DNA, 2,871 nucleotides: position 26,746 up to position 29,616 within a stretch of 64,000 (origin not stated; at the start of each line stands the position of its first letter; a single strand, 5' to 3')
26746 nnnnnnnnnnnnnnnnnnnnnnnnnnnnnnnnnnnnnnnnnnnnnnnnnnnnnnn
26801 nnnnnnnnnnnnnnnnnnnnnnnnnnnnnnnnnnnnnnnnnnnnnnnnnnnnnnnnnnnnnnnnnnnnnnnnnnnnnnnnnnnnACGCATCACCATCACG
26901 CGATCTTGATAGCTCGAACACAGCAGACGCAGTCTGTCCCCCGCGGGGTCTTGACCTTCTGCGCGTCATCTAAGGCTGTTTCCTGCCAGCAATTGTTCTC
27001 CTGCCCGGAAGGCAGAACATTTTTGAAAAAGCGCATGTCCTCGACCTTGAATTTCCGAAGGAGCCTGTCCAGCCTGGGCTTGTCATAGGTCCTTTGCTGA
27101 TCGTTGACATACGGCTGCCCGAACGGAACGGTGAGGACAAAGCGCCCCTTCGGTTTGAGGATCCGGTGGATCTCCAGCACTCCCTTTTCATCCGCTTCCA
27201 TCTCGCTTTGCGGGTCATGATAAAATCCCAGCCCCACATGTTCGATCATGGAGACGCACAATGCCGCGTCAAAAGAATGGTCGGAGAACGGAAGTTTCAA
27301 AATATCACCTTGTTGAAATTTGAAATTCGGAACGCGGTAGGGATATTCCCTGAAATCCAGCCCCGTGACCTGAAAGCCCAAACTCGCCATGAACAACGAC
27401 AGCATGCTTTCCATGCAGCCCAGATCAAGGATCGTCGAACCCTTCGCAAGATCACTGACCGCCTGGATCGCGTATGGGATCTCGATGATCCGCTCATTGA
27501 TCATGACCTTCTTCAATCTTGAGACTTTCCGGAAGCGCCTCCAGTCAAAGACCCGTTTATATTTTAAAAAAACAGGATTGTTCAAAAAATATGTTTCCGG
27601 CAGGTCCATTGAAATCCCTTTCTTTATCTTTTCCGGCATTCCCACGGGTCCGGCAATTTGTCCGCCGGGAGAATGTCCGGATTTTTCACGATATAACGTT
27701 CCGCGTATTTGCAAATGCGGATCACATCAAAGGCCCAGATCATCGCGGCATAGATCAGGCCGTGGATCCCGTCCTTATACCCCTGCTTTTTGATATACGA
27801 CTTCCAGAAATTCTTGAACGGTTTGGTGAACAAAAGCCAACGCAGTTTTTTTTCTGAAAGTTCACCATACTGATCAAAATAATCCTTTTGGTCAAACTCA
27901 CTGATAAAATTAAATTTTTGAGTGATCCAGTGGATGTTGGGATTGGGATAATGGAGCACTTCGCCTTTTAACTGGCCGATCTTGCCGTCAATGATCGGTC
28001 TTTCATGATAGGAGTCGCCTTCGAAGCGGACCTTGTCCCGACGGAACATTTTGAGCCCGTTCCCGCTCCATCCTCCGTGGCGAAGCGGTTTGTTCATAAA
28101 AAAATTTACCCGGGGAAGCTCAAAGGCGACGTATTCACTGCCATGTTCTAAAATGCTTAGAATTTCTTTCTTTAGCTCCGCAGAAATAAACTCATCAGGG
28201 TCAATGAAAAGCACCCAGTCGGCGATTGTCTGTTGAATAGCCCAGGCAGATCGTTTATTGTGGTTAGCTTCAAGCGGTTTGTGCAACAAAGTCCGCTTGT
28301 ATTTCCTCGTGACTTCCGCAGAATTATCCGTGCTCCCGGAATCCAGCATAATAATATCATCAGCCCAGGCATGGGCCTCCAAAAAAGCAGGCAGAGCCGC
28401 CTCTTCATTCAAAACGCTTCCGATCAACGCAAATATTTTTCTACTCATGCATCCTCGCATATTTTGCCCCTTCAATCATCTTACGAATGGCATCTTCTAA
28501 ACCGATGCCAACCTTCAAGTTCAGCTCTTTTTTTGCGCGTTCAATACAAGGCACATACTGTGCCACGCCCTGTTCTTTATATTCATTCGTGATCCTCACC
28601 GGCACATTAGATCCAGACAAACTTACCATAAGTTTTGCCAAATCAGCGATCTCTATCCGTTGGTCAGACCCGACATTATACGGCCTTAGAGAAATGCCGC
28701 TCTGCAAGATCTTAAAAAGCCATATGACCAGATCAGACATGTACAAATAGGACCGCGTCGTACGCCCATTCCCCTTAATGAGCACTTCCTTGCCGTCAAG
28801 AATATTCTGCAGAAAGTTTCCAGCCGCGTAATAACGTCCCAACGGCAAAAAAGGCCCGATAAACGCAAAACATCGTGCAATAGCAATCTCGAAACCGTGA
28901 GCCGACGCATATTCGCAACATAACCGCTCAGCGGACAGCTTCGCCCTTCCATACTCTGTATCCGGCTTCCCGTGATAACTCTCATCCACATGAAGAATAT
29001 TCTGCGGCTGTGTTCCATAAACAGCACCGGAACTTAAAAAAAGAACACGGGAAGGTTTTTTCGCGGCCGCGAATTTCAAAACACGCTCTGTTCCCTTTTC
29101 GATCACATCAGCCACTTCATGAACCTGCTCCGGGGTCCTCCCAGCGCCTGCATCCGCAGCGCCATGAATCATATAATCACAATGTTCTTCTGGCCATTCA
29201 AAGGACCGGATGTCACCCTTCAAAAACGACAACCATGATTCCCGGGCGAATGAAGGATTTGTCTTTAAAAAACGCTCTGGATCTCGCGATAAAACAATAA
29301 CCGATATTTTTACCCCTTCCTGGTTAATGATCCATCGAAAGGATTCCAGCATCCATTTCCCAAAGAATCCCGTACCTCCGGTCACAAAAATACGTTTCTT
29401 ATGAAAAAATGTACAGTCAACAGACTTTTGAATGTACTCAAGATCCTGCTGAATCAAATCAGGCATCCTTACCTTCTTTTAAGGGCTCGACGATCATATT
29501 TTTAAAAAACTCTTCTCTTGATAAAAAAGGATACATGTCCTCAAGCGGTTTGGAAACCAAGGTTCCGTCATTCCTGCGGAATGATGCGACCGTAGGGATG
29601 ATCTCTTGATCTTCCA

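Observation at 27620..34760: Apparently low-GC island encoding an unusual glycan-modification pathway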

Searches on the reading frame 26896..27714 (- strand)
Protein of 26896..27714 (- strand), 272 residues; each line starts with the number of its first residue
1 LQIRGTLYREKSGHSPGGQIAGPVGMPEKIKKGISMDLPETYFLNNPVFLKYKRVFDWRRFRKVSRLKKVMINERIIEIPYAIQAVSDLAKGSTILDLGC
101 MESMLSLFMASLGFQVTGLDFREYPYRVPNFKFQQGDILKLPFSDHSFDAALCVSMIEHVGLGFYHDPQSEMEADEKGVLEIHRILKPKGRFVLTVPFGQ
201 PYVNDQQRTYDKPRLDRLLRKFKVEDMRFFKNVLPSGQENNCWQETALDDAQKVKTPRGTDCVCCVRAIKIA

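Call 4: search_protein_families(library=pfam, proteins=[window:26896-27714:-], max_evalue=0.01)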
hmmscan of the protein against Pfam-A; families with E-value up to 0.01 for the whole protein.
window:26896-27714:- (272 aa): 7 families
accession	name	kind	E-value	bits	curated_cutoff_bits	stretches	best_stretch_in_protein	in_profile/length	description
PF08241.18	Methyltransf_11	-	2.7e-14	54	21.2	1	96-194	1-95/95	Methyltransferase domain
PF13847.12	Methyltransf_31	-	6.3e-11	42.6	27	1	130-195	55-110/145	Methyltransferase domain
PF13649.12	Methyltransf_25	-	7.9e-10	39.7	27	1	95-190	1-97/97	Methyltransferase domain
PF13489.12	Methyltransf_23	-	2.4e-07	31.1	27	1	86-202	16-124/164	Methyltransferase domain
PF03269.20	DUF268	-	3.7e-07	30.6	25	1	146-223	61-138/176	Caenorhabditis protein of unknown function, DUF268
PF08242.18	Methyltransf_12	-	0.00059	21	30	1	96-192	1-98/98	Methyltransferase domain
PF03848.20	TehB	-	0.0027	17.6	20.4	1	88-122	27-61/193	Tellurite resistance protein TehB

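Call 5: search_protein_families(library=ncbifam, proteins=[window:26896-27714:-], max_evalue=0.01)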
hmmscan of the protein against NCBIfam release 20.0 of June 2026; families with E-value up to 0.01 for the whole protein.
window:26896-27714:- (272 aa): 23 families
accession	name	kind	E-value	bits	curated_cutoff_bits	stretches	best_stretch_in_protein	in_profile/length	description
NF045667.1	MTase_DVU1556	equivalog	3.4e-08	33.2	155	1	86-195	17-120/213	DVU_1556 family methyltransferase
NF045823.1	PthPhpthDimycoMt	equivalog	1.6e-06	27.5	300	1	110-194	94-166/256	phthiotriol/phenolphthiotriol dimycocerosates methyltransferase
TIGR01983.1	UbiG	equivalog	2.3e-06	27.1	102.95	1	88-160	46-129/228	bifunctional 2-polyprenyl-6-hydroxyphenol methylase/3-demethylubiquinol 3-O-methyltransferase UbiG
NF045825.1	FAmtase_mtf2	equivalog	9.1e-06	25.1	400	1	109-194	85-158/248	fatty-acid O-methyltransferase Mtf2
NF001241.0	PRK00216.1-2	equivalog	9.3e-06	25.4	327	1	85-212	45-164/231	demethylmenaquinone methyltransferase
TIGR01934.1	MenG_MenH_UbiE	subfamily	3.8e-05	23.1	158.35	1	92-194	40-141/223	ubiquinone/menaquinone biosynthesis methyltransferase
NF047649.1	MTase_UXPK_star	exception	6e-05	22.2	460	1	87-194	73-181/283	methyltransferase/UXPK-star double selenoprotein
NF043040.1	corrin_prot_MT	hypoth_equivalog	8.9e-05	22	180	1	86-122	35-72/216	corrinoid protein-associated methyltransferase CpaM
NF053839.1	CPFASynBruc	equivalog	0.00011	21.3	600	1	88-202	171-295/410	cyclopropane fatty acid synthase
NF008823.0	PRK11873.1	subfamily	0.00018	21.1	263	1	85-194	71-181/272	arsenite methyltransferase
NF008992.0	PRK12335.1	equivalog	0.00021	20.6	303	1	84-122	115-153/289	SAM-dependent methyltransferase TehB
NF045649.1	2X_seleno_MduS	exception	0.0004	19.5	380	0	93-195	43-148/338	methyltransferase domain-containing selenoprotein MduS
NF008405.0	PRK11207.1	equivalog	0.00076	19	218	1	84-120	24-59/198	tellurite resistance methyltransferase TehB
NF038099.1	AsSugarArsM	exception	0.00077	18.7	400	1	132-214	119-191/321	arsenosugar biosynthesis arsenite methyltransferase ArsM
NF052510.1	methyltran_MpqE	exception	0.00093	18.6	335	1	133-211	102-167/234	methyl-plastoquinone biosynthesis methyltransferase MpqE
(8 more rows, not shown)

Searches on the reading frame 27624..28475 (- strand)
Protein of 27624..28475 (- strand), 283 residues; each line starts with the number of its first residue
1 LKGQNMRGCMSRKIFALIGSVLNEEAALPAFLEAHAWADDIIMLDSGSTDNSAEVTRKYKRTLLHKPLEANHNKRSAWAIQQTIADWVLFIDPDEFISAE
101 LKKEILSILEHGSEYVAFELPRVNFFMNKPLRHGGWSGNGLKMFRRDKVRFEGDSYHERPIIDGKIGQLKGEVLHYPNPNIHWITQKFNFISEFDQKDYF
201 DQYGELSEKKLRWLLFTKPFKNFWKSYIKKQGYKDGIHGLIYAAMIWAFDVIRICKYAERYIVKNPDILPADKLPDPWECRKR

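Call 4: search_protein_families(library=pfam, proteins=[window:27624-28475:-], max_evalue=0.01)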
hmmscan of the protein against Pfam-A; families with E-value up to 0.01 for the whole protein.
window:27624-28475:- (283 aa): 2 families
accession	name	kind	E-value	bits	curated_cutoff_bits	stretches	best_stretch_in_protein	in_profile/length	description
PF00535.33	Glycos_transf_2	-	1.1e-08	35.7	23.3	1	21-129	6-124/168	Glycosyl transferase family 2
PF13704.12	Glyco_tranf_2_4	-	2e-07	31.9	27.5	1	23-98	2-85/98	Glycosyl transferase family 2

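Call 5: search_protein_families(library=ncbifam, proteins=[window:27624-28475:-], max_evalue=0.01)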
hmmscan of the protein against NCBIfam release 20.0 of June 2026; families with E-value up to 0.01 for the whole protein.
window:27624-28475:- (283 aa): 4 families
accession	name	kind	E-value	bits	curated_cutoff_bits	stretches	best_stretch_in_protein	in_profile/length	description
TIGR04283.1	glyco_like_mftF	equivalog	5e-07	29.5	182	1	20-120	6-109/221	TIGR04283 family arsenosugar biosynthesis glycosyltransferase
NF007482.0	PRK10073.1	equivalog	5.1e-06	25.7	423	1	15-110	8-111/334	glycosyltransferase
TIGR04195.1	S_glycosyl_SunS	equivalog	0.0022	16.9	350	1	38-161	83-203/421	SunS family peptide S-glycosyltransferase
NF038302.1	EPS_HpsE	equivalog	0.0061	15.6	300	1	37-99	32-101/307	hormogonium polysaccharide biosynthesis glycosyltransferase HpsE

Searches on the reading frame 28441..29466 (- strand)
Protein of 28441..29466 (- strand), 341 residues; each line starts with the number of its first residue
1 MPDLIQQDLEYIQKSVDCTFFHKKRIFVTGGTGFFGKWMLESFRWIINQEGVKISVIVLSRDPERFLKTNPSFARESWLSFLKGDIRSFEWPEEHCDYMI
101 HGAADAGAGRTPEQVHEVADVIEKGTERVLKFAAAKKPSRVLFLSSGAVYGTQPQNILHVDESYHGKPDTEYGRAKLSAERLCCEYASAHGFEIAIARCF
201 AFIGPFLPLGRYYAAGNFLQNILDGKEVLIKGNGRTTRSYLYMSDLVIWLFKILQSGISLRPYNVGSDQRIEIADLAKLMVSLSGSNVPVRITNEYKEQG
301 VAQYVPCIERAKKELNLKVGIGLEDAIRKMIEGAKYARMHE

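Call 4: search_protein_families(library=pfam, proteins=[window:28441-29466:-], max_evalue=0.01)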
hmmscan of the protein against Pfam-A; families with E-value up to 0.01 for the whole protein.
window:28441-29466:- (341 aa): 4 families
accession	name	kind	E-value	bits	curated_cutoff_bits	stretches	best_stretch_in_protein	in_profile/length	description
PF01370.27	Epimerase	-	9.2e-34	117.3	20.9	1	26-266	1-240/240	NAD dependent epimerase/dehydratase family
PF16363.11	GDP_Man_Dehyd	-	1.7e-22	80.8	27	1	27-330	1-332/332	GDP-mannose 4,6 dehydratase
PF07993.18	NAD_binding_4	-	2.8e-11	43.5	20.1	1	28-199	1-204/258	Male sterility protein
PF01073.25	3Beta_HSD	-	9.1e-07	28.6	22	1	28-183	2-157/280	3-beta hydroxysteroid dehydrogenase/isomerase family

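Call 5: search_protein_families(library=ncbifam, proteins=[window:28441-29466:-], max_evalue=0.01)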
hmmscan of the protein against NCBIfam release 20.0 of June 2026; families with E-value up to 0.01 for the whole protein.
window:28441-29466:- (341 aa): 24 families
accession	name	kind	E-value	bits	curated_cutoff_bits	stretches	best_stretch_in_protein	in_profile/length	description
TIGR01181.1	dTDP_gluc_dehyt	equivalog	4.5e-19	68.7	365.1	1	25-330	1-307/321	dTDP-glucose 4,6-dehydratase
TIGR04180.1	EDH_00030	hypoth_equivalog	1.9e-17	63.3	475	1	26-293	1-265/297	NAD-dependent 4,6-dehydratase LegB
TIGR01179.1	galE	equivalog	1.1e-15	57.3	262.3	2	25-204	1-178/332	UDP-glucose 4-epimerase GalE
NF011728.1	PRK15181.1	equivalog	4.5e-10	39.1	760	1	23-247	15-242/348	Vi polysaccharide biosynthesis UDP-N-acetylglucosaminuronic acid C-4 epimerase TviC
NF007582.0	PRK10217.1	equivalog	5.9e-10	38.8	698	1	24-284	2-270/355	dTDP-glucose 4,6-dehydratase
NF008872.0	PRK11908.1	equivalog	6.2e-10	38.6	294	1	76-332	45-333/349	bifunctional UDP-4-keto-pentose/UDP-xylose synthase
NF007956.0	PRK10675.1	subfamily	7e-10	38.5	394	1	25-204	2-182/338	UDP-glucose 4-epimerase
TIGR03466.1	HpnA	hypoth_equivalog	3.7e-09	35.9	367.65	1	25-205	2-173/327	hopanoid-associated sugar epimerase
NF007490.0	PRK10084.1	subfamily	4.4e-09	35.8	649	1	161-299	156-290/361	dTDP-glucose 4,6-dehydratase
TIGR01746.1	Thioester-redct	subfamily_domain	1.8e-08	34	213.35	1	26-199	2-192/371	thioester reductase domain-containing protein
TIGR02197.1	heptose_epim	equivalog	3.1e-08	33.2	274.6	1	26-305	1-288/316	ADP-glyceromanno-heptose 6-epimerase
NF047922.1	GDPFucSynFcl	equivalog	2.3e-07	30.6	500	1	131-329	90-296/308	GDP-L-fucose synthase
TIGR03589.1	PseB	equivalog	3.7e-07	29.4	407.75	1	21-146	2-125/324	UDP-N-acetylglucosamine 4,6-dehydratase (inverting)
NF005998.1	PRK08125.1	equivalog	2.8e-06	26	777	1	17-256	309-553/649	bifunctional UDP-4-amino-4-deoxy-L-arabinose formyltransferase/UDP-glucuronic acid oxidase ArnA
NF043036.1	ErythonDh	equivalog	6.2e-06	25.6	325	1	25-192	2-168/321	D-erythronate dehydrogenase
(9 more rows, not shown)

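Call 36: search_solved_structures(query=window:28444-29466:-, max_evalue=0.00001)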
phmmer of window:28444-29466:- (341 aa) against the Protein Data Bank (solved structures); distinct sequences matched with E-value up to 0.00001: 79 (the best 60 are shown).
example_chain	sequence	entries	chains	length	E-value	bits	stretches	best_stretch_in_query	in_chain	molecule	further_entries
4lk3_A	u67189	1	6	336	4.5e-22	81.6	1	23-332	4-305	UDP-glucuronic acid decarboxylase 1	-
2b69_A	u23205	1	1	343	5.3e-22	81.4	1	23-332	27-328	UDP-glucuronate decarboxylase 1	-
4gll_A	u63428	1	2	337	5.9e-22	81.2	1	23-332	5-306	UDP-glucuronic acid decarboxylase 1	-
4m55_A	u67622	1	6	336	8.5e-22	80.7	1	23-332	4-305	UDP-glucuronic acid decarboxylase 1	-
6bwl_A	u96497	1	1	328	1.6e-17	66.7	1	25-336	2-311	Pal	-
8rdg_A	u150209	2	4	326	1.2e-15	60.5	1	25-287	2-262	SDR family NAD(P)-dependent oxidoreductase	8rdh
8vr2_A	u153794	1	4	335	2.5e-15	59.5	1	24-329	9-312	NAD-dependent epimerase/dehydratase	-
8rdi_A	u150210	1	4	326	4.3e-15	58.7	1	25-287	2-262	SDR family NAD(P)-dependent oxidoreductase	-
3ehe_A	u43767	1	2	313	1.3e-14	57.2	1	26-330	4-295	UDP-glucose 4-epimerase (GalE-1)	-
4zrm_A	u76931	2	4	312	1.5e-14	56.9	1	25-332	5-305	UDP-glucose 4-epimerase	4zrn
6wjb_A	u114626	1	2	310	1.6e-14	56.8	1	24-296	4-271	NAD-dependent epimerase/dehydratase family protein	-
3icp_A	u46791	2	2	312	2.8e-14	56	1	25-293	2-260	NAD-dependent epimerase/dehydratase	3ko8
3aw9_A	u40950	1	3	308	1.4e-13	53.7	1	25-293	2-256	NAD-dependent epimerase/dehydratase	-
6wj9_A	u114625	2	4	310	1.5e-13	53.6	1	24-296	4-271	NAD-dependent epimerase/dehydratase family protein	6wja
6dnt_A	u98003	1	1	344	2.9e-13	52.7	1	15-247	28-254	NAD-dependent epimerase/dehydratase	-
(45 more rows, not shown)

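Call 77: find_related_loci(query=window:28444-29466:-, collection=metagenome_contigs, flank=10000)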
Query window:28444-29466:- (341 aa) in metagenome_contigs; peptide patterns used: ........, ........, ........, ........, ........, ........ (x = any residue, [..] = any of these).
244 stretches matched a pattern; 14 encode a relative of the query (tblastn E <= 1e-3); 14 distinct loci.
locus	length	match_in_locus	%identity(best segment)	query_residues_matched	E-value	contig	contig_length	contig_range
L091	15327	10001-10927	46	24-327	8e-88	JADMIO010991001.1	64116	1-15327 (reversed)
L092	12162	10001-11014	42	2-332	3e-87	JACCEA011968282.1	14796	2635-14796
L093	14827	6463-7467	42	4-331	7e-84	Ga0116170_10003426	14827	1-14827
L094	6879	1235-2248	40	2-332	2e-83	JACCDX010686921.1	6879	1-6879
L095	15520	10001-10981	41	16-329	9e-82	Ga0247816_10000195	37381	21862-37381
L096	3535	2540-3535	41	2-326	2e-80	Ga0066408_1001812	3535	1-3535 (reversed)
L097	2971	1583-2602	41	5-335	2e-80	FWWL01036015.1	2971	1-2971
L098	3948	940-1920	39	7-331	7e-75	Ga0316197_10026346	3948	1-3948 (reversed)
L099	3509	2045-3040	38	7-329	6e-72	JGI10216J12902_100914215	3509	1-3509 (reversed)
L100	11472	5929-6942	38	3-332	1e-68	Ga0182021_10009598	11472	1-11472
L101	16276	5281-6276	41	8-332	2e-68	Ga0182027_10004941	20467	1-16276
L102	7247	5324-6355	39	1-332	4e-68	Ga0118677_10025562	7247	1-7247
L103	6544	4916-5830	24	24-332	7e-17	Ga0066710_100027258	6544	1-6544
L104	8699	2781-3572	24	25-293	3e-13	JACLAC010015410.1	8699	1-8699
